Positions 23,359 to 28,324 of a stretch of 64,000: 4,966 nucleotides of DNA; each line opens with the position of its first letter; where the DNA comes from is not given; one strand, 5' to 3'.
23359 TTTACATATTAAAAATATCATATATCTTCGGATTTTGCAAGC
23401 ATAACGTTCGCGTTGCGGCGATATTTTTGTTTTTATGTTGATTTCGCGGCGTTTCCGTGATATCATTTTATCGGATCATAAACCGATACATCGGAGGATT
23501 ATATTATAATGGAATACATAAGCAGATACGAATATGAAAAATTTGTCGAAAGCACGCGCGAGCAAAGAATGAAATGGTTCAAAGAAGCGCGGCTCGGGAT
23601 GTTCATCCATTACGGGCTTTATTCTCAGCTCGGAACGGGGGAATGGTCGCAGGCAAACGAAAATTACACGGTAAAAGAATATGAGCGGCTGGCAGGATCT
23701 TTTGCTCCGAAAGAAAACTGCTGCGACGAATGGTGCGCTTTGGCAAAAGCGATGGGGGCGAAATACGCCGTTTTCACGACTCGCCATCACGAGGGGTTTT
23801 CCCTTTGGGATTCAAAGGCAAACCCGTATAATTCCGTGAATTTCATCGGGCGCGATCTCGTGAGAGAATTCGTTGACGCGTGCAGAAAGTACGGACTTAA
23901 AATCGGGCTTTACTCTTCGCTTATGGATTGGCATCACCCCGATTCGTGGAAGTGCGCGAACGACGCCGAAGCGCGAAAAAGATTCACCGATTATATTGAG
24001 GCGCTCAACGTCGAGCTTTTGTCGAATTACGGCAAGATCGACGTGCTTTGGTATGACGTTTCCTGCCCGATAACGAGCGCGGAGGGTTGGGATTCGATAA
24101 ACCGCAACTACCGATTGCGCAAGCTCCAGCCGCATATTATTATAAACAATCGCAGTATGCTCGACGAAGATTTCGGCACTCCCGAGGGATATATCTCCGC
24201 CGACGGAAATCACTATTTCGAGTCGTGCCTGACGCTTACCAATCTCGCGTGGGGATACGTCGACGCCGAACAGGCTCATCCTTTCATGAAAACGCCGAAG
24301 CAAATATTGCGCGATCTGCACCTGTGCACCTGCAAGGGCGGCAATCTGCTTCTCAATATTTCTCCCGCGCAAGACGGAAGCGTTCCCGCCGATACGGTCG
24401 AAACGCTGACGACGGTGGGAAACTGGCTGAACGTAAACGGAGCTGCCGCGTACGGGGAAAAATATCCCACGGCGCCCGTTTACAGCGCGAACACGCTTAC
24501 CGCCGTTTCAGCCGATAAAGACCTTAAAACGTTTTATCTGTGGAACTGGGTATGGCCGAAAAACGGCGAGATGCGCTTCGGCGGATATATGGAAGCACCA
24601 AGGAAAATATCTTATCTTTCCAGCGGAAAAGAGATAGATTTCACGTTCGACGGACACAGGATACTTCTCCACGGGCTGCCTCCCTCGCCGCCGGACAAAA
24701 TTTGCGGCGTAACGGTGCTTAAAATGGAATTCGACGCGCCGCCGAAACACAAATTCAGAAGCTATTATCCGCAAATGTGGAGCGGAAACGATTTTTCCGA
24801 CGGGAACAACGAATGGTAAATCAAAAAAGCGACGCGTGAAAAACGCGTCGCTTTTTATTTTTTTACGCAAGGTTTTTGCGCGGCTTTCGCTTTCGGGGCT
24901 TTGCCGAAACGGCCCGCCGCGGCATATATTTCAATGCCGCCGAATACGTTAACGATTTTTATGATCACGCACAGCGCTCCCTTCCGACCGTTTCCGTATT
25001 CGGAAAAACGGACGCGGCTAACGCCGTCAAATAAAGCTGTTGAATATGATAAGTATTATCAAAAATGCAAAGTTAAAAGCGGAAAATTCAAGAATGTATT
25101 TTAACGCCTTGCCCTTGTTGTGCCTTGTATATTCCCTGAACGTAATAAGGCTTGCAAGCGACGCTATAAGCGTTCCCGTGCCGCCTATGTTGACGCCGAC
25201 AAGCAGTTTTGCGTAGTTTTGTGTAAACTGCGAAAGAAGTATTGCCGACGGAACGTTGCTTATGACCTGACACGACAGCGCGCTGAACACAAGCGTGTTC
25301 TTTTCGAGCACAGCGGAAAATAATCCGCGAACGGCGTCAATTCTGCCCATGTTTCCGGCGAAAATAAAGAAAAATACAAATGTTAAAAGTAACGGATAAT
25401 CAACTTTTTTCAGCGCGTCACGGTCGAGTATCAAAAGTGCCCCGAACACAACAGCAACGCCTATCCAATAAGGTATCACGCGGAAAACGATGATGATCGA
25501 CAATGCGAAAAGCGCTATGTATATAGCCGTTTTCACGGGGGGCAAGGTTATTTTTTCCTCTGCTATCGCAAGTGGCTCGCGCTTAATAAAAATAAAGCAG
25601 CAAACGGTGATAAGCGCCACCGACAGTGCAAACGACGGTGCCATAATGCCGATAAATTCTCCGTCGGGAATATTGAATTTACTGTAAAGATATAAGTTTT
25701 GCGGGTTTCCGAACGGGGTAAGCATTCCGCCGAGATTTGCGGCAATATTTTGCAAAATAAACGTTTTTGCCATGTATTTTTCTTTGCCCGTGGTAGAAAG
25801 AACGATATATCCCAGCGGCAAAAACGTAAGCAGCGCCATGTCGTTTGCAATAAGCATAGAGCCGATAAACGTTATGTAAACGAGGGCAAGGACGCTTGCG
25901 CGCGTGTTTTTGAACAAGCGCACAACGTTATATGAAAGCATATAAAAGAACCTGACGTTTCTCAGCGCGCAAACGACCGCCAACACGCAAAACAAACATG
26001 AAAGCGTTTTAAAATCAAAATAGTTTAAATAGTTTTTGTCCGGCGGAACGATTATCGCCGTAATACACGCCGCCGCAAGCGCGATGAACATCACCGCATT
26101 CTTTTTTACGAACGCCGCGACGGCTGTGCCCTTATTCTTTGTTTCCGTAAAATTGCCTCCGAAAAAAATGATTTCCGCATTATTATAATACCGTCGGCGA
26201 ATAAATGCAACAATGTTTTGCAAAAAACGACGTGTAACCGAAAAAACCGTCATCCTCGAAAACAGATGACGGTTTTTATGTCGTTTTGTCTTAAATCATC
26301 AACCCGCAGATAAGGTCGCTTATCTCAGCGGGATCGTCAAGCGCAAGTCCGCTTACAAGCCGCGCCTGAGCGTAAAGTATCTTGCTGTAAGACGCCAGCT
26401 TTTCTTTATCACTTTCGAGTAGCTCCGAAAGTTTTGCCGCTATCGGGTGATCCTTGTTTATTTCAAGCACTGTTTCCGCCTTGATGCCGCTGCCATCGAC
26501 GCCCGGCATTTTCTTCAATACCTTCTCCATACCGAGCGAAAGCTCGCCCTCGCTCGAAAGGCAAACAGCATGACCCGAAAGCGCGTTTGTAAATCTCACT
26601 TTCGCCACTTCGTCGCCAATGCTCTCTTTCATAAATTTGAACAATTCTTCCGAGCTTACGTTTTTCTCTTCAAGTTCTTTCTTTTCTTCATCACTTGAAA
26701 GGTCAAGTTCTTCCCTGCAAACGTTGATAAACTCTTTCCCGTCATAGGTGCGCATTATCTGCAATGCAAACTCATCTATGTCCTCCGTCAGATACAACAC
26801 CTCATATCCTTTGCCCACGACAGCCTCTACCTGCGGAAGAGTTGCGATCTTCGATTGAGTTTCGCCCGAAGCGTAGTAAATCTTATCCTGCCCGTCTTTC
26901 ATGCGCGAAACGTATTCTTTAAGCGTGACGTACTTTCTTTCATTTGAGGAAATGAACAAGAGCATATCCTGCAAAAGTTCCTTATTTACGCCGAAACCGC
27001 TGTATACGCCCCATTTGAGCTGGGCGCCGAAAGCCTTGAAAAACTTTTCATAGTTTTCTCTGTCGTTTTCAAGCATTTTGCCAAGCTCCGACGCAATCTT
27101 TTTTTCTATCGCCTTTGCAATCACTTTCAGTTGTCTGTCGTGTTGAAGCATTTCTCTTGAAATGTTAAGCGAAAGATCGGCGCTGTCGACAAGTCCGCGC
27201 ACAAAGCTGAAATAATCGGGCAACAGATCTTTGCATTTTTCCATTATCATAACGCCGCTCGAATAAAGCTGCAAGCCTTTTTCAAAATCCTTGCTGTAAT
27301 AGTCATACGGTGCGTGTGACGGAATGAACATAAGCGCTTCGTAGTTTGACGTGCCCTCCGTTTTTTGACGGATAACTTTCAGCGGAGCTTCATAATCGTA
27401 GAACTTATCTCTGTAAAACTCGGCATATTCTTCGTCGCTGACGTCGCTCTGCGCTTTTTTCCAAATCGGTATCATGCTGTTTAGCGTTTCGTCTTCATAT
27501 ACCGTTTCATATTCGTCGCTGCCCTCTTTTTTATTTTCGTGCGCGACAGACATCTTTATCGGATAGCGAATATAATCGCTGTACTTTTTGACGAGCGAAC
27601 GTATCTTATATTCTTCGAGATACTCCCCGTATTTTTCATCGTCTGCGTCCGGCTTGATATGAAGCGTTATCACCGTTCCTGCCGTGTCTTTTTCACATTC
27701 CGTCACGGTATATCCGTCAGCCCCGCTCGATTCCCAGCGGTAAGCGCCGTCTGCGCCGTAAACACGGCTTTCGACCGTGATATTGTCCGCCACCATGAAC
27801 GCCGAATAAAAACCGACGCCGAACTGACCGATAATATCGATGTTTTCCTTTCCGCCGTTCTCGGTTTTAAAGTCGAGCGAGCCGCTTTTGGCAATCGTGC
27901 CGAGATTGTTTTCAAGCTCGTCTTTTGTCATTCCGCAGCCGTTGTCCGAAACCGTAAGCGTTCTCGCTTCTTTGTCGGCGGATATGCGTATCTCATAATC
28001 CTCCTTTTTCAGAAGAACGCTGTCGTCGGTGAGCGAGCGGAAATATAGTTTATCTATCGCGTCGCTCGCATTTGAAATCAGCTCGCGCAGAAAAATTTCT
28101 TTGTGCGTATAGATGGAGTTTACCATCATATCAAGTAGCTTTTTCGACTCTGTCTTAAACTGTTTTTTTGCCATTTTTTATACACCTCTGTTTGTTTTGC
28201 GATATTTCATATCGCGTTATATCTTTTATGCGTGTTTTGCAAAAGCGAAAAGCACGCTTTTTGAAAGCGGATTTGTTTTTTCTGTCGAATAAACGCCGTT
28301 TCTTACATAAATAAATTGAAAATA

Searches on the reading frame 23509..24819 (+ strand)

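Call 64: search_protein_families(library=pfam, proteins=[window:23509-24819:+], max_evalue=0.00001)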
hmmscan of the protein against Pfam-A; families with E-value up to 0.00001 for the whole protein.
window:23509-24819:+ (436 aa): 1 family
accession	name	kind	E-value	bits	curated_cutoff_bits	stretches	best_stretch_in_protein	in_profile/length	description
PF01120.23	Alpha_L_fucos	-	1.2e-74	252.3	25.2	1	7-311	12-344/345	Alpha-L-fucosidase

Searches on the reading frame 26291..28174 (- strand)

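Call 21: search_protein_families(library=pfam, proteins=[window:26291-28174:-], max_evalue=0.0001)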
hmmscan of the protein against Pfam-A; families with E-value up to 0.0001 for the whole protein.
window:26291-28174:- (627 aa): 3 families
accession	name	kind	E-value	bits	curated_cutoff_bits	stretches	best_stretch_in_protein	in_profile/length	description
PF00183.23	HSP90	-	1.6e-114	384.1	24.4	2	214-625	65-485/518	Hsp90 protein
PF13589.12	HATPase_c_3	-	2.9e-11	44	25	1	28-148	6-104/137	Histidine kinase-, DNA gyrase B-, and HSP90-like ATPase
PF02518.31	HATPase_c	-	7.9e-08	33.2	26.4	1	26-174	3-108/111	Histidine kinase-, DNA gyrase B-, and HSP90-like ATPase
